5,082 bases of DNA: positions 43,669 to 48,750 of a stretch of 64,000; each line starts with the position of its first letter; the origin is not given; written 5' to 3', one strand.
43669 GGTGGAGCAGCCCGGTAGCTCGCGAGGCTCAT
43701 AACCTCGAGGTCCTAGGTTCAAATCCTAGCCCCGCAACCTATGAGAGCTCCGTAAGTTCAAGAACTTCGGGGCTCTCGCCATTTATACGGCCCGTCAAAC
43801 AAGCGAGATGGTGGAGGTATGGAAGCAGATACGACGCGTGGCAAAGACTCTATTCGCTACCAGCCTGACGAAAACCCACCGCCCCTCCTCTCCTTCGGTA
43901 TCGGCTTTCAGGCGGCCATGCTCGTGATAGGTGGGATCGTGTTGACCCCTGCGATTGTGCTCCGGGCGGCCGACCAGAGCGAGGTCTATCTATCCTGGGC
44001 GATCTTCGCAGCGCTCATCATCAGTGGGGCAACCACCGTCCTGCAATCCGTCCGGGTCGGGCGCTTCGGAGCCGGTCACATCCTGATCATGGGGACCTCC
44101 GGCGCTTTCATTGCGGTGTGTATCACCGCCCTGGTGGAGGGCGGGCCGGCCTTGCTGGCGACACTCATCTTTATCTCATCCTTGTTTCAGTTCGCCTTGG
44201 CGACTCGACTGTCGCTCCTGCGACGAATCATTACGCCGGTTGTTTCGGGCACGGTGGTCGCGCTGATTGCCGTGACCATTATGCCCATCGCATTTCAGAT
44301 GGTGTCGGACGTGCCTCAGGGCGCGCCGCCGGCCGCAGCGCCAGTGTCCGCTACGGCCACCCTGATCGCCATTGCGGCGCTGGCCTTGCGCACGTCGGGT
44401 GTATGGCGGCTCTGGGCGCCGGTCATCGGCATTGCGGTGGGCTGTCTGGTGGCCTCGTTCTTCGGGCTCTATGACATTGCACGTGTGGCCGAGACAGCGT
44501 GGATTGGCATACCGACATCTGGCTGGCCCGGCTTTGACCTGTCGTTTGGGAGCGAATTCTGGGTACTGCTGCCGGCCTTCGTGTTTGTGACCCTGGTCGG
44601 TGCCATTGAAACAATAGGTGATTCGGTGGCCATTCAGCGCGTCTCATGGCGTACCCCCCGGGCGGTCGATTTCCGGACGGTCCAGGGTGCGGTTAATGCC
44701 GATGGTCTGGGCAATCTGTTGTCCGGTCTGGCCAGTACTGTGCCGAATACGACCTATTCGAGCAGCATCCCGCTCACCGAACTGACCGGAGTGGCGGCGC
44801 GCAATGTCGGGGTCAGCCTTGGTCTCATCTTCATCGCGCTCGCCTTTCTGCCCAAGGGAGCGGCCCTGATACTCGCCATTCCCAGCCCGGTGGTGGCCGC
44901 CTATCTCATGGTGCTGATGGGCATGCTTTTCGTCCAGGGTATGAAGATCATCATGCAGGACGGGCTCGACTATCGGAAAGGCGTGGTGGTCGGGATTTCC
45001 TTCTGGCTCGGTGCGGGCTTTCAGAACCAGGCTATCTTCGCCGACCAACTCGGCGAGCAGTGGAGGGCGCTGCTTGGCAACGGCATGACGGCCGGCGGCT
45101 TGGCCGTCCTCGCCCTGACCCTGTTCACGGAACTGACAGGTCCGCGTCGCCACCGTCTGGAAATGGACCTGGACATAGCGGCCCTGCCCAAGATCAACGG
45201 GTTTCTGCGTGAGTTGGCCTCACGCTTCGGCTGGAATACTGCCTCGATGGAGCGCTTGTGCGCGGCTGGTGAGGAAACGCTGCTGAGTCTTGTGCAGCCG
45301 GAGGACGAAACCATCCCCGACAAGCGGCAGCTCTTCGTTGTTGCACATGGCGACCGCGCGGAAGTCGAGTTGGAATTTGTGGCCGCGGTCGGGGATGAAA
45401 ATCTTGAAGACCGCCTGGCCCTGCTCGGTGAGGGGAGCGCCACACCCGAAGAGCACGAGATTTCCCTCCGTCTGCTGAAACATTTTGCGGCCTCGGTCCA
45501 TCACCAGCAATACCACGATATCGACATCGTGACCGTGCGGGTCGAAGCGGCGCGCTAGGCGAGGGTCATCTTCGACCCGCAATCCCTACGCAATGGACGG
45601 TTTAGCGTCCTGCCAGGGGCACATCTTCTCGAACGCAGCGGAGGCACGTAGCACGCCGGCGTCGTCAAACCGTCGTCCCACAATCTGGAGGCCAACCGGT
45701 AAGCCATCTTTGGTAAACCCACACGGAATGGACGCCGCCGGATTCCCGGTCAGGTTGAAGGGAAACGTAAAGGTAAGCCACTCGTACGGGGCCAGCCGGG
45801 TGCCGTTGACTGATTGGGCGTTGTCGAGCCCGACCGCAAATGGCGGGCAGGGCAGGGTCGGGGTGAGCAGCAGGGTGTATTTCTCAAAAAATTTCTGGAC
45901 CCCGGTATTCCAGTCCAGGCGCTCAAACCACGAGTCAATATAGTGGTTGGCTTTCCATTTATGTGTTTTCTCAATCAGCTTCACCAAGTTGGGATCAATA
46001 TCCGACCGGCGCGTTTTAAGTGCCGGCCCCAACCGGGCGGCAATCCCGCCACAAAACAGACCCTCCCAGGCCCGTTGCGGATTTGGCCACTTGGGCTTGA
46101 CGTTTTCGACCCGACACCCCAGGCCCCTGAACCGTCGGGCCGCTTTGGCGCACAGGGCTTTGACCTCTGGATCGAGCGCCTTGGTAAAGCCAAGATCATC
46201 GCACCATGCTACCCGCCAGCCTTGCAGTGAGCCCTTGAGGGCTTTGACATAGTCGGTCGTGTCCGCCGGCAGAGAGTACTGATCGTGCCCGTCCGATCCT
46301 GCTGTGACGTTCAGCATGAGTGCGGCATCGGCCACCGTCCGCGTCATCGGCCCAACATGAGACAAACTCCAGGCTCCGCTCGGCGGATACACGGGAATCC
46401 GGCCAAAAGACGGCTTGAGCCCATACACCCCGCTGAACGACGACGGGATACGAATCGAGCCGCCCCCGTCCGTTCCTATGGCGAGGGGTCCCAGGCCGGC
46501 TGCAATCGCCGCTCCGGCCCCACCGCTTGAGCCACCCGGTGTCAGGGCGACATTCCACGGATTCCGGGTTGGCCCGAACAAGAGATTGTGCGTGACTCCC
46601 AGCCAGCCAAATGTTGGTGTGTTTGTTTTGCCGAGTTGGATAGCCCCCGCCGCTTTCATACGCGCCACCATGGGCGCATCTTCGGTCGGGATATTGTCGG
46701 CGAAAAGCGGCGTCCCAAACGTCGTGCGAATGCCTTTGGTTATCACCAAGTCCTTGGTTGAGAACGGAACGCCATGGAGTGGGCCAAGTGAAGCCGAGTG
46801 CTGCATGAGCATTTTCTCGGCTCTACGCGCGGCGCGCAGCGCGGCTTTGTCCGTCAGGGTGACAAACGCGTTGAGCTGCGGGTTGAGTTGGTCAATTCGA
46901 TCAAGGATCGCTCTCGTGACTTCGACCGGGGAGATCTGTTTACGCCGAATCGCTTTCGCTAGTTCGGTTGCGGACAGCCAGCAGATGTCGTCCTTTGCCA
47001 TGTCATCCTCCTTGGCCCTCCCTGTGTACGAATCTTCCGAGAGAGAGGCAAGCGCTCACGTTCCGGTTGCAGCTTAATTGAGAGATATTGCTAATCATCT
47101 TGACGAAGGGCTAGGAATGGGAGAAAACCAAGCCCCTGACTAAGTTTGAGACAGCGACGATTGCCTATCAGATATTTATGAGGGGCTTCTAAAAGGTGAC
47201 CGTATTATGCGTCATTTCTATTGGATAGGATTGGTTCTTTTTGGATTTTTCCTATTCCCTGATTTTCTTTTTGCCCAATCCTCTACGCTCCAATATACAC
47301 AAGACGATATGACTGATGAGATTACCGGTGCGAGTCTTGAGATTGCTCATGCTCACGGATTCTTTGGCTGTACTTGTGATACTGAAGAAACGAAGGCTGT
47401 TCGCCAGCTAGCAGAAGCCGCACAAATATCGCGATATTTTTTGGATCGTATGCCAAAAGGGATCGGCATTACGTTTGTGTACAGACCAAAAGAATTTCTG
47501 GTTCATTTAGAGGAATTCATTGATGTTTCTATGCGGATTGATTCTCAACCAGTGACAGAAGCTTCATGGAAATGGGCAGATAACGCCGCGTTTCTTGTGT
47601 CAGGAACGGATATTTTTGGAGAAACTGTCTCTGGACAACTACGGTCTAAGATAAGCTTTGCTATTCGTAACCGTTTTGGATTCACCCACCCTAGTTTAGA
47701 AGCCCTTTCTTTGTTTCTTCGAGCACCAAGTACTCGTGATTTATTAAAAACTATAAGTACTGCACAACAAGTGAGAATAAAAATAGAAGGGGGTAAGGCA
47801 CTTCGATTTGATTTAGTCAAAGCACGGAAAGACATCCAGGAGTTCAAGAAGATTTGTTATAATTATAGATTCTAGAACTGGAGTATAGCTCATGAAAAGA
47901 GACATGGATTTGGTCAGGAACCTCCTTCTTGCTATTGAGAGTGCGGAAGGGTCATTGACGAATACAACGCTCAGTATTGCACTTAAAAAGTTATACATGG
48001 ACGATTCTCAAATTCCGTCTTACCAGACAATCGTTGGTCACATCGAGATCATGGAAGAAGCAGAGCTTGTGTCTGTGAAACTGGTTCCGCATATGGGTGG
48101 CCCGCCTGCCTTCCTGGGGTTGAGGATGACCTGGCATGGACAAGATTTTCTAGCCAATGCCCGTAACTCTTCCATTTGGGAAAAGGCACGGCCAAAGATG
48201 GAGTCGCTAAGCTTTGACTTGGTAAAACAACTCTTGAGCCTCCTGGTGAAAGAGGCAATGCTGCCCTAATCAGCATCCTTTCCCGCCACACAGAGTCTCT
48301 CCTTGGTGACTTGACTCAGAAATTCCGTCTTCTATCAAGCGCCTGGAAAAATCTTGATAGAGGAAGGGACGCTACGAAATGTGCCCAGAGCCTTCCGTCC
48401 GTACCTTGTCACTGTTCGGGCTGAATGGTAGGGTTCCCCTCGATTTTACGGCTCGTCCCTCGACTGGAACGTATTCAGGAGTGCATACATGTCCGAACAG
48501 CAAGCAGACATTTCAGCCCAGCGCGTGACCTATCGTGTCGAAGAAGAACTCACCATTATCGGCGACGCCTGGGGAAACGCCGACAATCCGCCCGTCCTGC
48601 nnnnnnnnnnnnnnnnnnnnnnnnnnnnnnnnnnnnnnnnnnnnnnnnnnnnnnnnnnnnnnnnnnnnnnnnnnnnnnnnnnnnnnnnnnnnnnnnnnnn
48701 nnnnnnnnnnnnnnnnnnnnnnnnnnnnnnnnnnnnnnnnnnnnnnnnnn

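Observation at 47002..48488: AT-rich two-gene insertion (secreted protein + DUF2513-like protein) with a flanking inverted repeat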

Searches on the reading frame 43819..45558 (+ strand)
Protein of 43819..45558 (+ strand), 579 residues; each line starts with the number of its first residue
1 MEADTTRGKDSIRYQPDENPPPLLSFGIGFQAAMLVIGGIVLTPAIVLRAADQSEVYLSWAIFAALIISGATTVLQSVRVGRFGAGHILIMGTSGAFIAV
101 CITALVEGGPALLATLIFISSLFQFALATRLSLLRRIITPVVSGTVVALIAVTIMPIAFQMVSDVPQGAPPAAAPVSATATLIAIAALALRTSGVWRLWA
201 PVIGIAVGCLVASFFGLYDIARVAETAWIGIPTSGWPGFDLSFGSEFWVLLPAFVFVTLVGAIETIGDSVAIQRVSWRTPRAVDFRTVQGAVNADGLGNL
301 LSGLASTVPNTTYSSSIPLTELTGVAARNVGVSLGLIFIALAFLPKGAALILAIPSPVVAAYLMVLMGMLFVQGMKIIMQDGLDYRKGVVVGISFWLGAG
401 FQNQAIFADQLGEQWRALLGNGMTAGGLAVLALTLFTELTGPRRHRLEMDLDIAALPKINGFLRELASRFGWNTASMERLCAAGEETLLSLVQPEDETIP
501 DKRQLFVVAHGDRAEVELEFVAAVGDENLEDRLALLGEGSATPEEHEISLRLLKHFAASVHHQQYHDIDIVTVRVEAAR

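Call 4: search_protein_families(library=pfam, proteins=[window:43819-45558:+], max_evalue=1)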
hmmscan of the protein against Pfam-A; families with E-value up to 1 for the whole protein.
window:43819-45558:+ (579 aa): 1 family
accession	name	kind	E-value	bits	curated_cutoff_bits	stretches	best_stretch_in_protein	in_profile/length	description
PF00860.26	Xan_ur_permease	-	5.5e-48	164.1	27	1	28-401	6-383/389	Permease family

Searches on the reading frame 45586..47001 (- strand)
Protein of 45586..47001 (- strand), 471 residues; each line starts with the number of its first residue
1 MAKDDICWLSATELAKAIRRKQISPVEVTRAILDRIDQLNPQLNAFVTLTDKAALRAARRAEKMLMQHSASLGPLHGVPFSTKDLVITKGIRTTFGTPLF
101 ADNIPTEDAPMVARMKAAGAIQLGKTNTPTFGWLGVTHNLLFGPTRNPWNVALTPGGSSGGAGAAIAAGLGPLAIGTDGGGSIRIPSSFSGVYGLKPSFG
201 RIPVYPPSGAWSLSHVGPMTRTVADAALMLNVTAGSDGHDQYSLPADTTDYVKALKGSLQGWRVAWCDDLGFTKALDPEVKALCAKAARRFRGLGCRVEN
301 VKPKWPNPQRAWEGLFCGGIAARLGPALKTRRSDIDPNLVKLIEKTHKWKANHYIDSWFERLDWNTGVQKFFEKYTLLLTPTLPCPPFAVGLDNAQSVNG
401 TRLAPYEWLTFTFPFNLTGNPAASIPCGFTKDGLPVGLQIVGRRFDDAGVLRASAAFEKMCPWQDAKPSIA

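Call 4: search_protein_families(library=pfam, proteins=[window:45586-47001:-], max_evalue=1)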
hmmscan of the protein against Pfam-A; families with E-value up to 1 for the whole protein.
window:45586-47001:- (471 aa): 2 families
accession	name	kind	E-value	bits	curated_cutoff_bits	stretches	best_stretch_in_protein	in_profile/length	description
PF01425.27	Amidase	-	4.2e-111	372.6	27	1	27-451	1-445/445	Amidase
PF14063.11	DUF4254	-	0.25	11.6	27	1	15-69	18-73/144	Protein of unknown function (DUF4254)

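Call 43: find_related_loci(query=window:45586-47001:-, collection=genome_contigs, flank=6000)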
Query window:45586-47001:- (471 aa) in genome_contigs; peptide patterns used: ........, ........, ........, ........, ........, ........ (x = any residue, [..] = any of these).
364 stretches matched a pattern; 305 encode a relative of the query (tblastn E <= 1e-3); the best 80 are kept; 80 distinct loci.
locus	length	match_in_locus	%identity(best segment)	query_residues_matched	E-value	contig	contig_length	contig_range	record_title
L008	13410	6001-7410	95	1-470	0e+0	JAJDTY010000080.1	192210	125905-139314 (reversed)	MAG: Candidatus Binatia bacterium isolate jk18x1bzbins.55 k141_1184215, whole genome shotgun sequence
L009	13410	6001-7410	95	1-470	0e+0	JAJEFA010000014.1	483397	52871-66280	MAG: Candidatus Binatia bacterium isolate p16x34bins.64 k141_399137, whole genome shotgun sequence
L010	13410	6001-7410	94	1-470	0e+0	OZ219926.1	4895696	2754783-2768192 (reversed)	MAG: Thermodesulfobacteriota bacterium isolate 21442c6b-cc68-4f82-8039-a5361455a999 genome assembly, chromosome: 3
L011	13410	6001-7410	95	1-470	0e+0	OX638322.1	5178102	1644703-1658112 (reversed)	MAG: Candidatus Binatia bacterium isolate fc306077-a6e0-4751-8727-9b45b52cfb09 genome assembly, chromosome: 1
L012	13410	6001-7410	95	1-470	0e+0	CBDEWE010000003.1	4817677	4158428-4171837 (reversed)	MAG: uncultured Candidatus Binatia bacterium isolate a8241130-b51f-4fa7-9d5c-c617c4ae5504 genome assembly, contig: conti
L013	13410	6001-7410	94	1-470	0e+0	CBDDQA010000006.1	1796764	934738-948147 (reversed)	MAG: uncultured Candidatus Binatia bacterium isolate 6ae7d3f7-6f3a-412e-99ff-c928d72fc6b4 genome assembly, contig: conti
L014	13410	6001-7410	95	1-470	0e+0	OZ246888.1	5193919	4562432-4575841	MAG: Candidatus Binatia bacterium isolate 6b508bb3-31ce-4f4f-8d88-ad7b0e8f6706 genome assembly, chromosome: 1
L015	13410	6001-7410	94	1-470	0e+0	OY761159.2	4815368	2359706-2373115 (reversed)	MAG: Candidatus Binatia bacterium isolate a3054953-5fa8-48fb-90a5-e173aac96f7a genome assembly, chromosome: 1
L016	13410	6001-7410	95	1-470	0e+0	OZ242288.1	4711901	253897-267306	MAG: uncultured Candidatus Binatia bacterium isolate 92a940bf-e797-4da1-8ec4-eab1d584ba41 genome assembly, chromosome: 1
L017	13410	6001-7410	94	1-470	0e+0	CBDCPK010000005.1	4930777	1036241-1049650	MAG: uncultured Candidatus Binatia bacterium isolate e85f1b99-d511-4c74-aca6-82eb56c94599 genome assembly, contig: chrom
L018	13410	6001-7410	94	1-470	0e+0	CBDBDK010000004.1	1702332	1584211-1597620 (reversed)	MAG: uncultured Candidatus Binatia bacterium isolate 2c216906-a703-41c5-82d5-ef5894461506 genome assembly, contig: conti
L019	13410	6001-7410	94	1-470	0e+0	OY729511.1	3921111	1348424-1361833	MAG: Candidatus Binatia bacterium isolate 9e32f69c-91e7-4ea3-9a30-d9bf58b5a9ec genome assembly, chromosome: 1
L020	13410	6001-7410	94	1-470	0e+0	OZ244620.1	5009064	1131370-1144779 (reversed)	MAG: uncultured Candidatus Binatia bacterium isolate a6e05b1d-2203-4d92-b789-b8e4a46226c9 genome assembly, chromosome: 1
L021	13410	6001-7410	94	1-470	0e+0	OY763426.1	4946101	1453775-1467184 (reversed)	MAG: Candidatus Binatia bacterium isolate bff738c7-9683-4f94-b287-c2cb1e0b670a genome assembly, chromosome: 1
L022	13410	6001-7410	94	1-470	0e+0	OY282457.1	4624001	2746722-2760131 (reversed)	MAG: uncultured Candidatus Binatia bacterium genome assembly, chromosome: 1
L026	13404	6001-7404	82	3-470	0e+0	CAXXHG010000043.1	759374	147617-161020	MAG: Candidatus Binatia bacterium isolate 46507e35-17f4-460c-88f4-f6fc3e85a99b genome assembly, contig: contig_43, whole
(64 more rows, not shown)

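Call 48: search_protein_families(library=pfam, proteins=[L014:4960-5919:+, L018:4852-5919:+, L022:5289-5978:-, L017:5630-5977:-, L010:4558-5541:-, L010:3304-4284:-, L010:689-1537:+, L026:5054-5830:-, L026:3200-4420:-], max_evalue=0.01)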
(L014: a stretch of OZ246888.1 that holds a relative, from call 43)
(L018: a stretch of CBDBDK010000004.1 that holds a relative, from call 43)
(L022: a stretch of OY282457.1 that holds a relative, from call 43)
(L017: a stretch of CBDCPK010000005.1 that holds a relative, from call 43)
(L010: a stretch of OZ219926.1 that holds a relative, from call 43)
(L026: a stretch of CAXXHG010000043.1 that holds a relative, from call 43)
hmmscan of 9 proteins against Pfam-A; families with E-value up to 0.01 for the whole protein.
L014:4960-5919:+ (319 aa): 1 family
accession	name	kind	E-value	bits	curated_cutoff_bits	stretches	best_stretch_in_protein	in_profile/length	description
PF14088.11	DUF4268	-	1.9e-28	99.7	27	1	176-311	2-139/140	Domain of unknown function (DUF4268)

L018:4852-5919:+ (355 aa): 1 family
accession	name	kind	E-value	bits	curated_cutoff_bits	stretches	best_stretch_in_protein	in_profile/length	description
PF14088.11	DUF4268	-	1.2e-25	90.7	27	1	212-347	2-139/140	Domain of unknown function (DUF4268)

L022:5289-5978:- (229 aa): 1 family
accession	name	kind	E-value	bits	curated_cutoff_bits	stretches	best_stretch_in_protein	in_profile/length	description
PF03506.19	Flu_C_NS1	-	0.0029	17.8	27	1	104-221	3-120/167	Influenza C non-structural protein (NS1)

L017:5630-5977:- (115 aa): 0 families

L010:4558-5541:- (327 aa): 5 families
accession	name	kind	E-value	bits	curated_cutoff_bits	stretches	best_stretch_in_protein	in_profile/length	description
PF13280.12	WYL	-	7.8e-23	80.7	21.8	1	151-218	2-69/70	WYL domain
PF25583.1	WCX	-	7.4e-18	65.1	23.9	1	247-323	2-75/76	WCX domain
PF08279.18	HTH_11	-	2e-05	24.8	25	1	12-64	4-53/55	HTH domain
PF19187.6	HTH_PafC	-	0.00015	22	32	0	5-51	1-43/115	PafC helix-turn-helix domain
PF08220.18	HTH_DeoR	-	0.0011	19.2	21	1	9-54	1-42/57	DeoR-like helix-turn-helix domain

L010:3304-4284:- (326 aa): 1 family
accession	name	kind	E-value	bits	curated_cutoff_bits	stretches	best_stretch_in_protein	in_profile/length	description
PF01867.21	Cas_Cas1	-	1e-12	48.3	22.3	1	40-272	21-239/283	CRISPR associated protein Cas1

L010:689-1537:+ (282 aa): 0 families

L026:5054-5830:- (258 aa): 1 family
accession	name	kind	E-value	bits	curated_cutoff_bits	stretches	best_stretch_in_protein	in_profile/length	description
PF11871.13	DUF3391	-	1.3e-21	78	27.8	1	14-177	2-132/136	Domain of unknown function (DUF3391)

L026:3200-4420:- (406 aa): 7 families
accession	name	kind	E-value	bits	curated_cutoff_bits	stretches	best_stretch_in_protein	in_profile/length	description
PF08448.16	PAS_4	-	4.1e-35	120.8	23.1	3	18-134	2-108/110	PAS fold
PF00989.32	PAS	-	2.6e-27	95.5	22.6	2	255-366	2-113/113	PAS fold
PF13426.13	PAS_9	-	1.5e-19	70.6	27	2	22-132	2-102/103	PAS domain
PF13188.13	PAS_8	-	1.1e-18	66.9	21.8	2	12-61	2-52/65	PAS domain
PF08447.18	PAS_3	-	4.2e-11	43.4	25.6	1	277-362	2-88/89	PAS fold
PF12860.13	PAS_7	-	0.00098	19.7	27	0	261-373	2-114/115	PAS fold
PF24820.1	Diguanyl_cycl_sensor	-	0.0024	18.2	28.1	0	270-306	12-48/109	Diguanylate cyclase-like sensor domain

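Call 49: search_protein_families(library=padloc, proteins=[L014:4960-5919:+, L018:4852-5919:+, L022:5289-5978:-, L017:5630-5977:-, L010:4558-5541:-, L010:3304-4284:-, L010:689-1537:+], max_evalue=0.01)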
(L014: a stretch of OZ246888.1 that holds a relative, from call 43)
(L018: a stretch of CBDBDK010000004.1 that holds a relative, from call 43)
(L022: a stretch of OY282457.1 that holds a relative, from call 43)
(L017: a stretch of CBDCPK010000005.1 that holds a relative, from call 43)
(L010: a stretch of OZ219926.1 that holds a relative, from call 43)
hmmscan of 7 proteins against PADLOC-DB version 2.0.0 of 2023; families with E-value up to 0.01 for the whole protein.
L014:4960-5919:+ (319 aa): 4 families
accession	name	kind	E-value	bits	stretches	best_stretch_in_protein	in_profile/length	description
PDLC04911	PDC-S11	-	4.4e-118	392.2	1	4-313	3-313/318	-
PDLC04912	PDC-S11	-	5.9e-98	325.9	1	4-314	3-312/313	-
PDLC04914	PDC-S11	-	3.2e-94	313.6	1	4-315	3-311/314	-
PDLC04913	PDC-S11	-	6.9e-30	102.3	1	157-316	210-368/375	-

L018:4852-5919:+ (355 aa): 4 families
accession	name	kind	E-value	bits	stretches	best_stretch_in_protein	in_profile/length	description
PDLC04911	PDC-S11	-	5.7e-116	385.3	1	40-349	3-313/318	-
PDLC04912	PDC-S11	-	2.3e-93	310.9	1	40-350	3-312/313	-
PDLC04914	PDC-S11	-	2.4e-90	300.9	1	41-351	4-311/314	-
PDLC04913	PDC-S11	-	6.6e-30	102.4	2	196-351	213-367/375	-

L022:5289-5978:- (229 aa): 0 families

L017:5630-5977:- (115 aa): 0 families

L010:4558-5541:- (327 aa): 8 families
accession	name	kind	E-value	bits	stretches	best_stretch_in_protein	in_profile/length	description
PDLC01457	WYL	-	5e-45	151.9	1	6-311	2-228/229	"CAS-I,CAS-II,CAS-III,CAS-IV,CAS-V,CAS-VI; associated_signaling"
PDLC01652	WYL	-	4.9e-39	132.3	1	147-323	15-161/162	"CAS-I,CAS-II,CAS-III,CAS-IV,CAS-V,CAS-VI; associated_signaling"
PDLC01766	Cas3c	-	1.7e-28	97.3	1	36-324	31-313/1009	-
PDLC01484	WYL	-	7.1e-05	20.1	1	14-218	99-283/437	"CAS-I,CAS-II,CAS-III,CAS-IV,CAS-V,CAS-VI; associated_signaling"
PDLC01510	WYL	-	7.1e-05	20.1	1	14-218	99-283/437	"CAS-I,CAS-II,CAS-III,CAS-IV,CAS-V,CAS-VI; associated_signaling"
PDLC03787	RTasWYL-YodC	-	0.00011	19.4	1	192-220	322-350/354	DRT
PDLC02317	AbiEii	-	0.001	16.1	1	147-232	307-387/396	AbiEii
PDLC01046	WYL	-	0.0015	15.8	0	7-200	83-259/435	HTH-WYL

L010:3304-4284:- (326 aa): 18 families
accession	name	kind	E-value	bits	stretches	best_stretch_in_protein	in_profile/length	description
PDLC00925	Cas1f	-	1e-154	512.5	1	12-317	1-306/307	"CRISPR-associated endonuclease Cas1, subtype I-F/YPEST"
PDLC01331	Cas1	-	1.4e-145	482.5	1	12-317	1-293/294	"CAS-I,CAS-II,CAS-III,CAS-IV,CAS-V,CAS-VI; acquisition_1"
PDLC02026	Cas1fv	-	6e-134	444.2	1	1-319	1-310/314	-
PDLC00927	Cas1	-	6.3e-68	227.4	1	19-301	1-290/327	CRISPR-associated endonuclease Cas1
PDLC01449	Cas1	-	4.8e-57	191.4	1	18-316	2-250/285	"CAS-I,CAS-II,CAS-III,CAS-IV,CAS-V,CAS-VI; acquisition_1"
PDLC01249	Cas1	-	5e-57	191.3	1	20-292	1-245/246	"CAS-I,CAS-II,CAS-III,CAS-IV,CAS-V,CAS-VI; acquisition_1"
PDLC01744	Cas1e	-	5.7e-33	112.4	2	182-316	143-279/306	-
PDLC01248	Cas1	-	1.8e-31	107.7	1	19-294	2-257/289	"CAS-I,CAS-II,CAS-III,CAS-IV,CAS-V,CAS-VI; acquisition_1"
PDLC00924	Cas1e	-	2.1e-31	107.3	2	184-316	131-267/269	"CRISPR-associated endonuclease Cas1, subtype I-E/ECOLI"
PDLC01332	Cas1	-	4.8e-31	106.1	2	184-316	124-260/261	"CAS-I,CAS-II,CAS-III,CAS-IV,CAS-V,CAS-VI; acquisition_1"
PDLC01608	Cas1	-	3.9e-22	77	1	24-275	6-239/276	"CAS-I,CAS-II,CAS-III,CAS-IV,CAS-V,CAS-VI; acquisition_1"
PDLC01745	Cas1e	-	4.4e-22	76.5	2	12-147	13-138/288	-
PDLC00928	Cas1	-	3.7e-16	57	1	20-291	2-258/315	Cas1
PDLC01746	Cas1e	-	4.6e-11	40.8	1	217-319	27-130/161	-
PDLC01335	Cas1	-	9.9e-10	36.3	1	48-275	26-232/315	"CAS-I,CAS-II,CAS-III,CAS-IV,CAS-V,CAS-VI; acquisition_1"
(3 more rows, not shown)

L010:689-1537:+ (282 aa): 0 families

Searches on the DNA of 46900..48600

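Call 78: search_rna_families(source=window, start=46900, end=48600, threshold=evalue, max_evalue=1)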
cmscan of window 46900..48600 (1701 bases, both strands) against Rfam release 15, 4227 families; matches with E-value up to 1: 0.
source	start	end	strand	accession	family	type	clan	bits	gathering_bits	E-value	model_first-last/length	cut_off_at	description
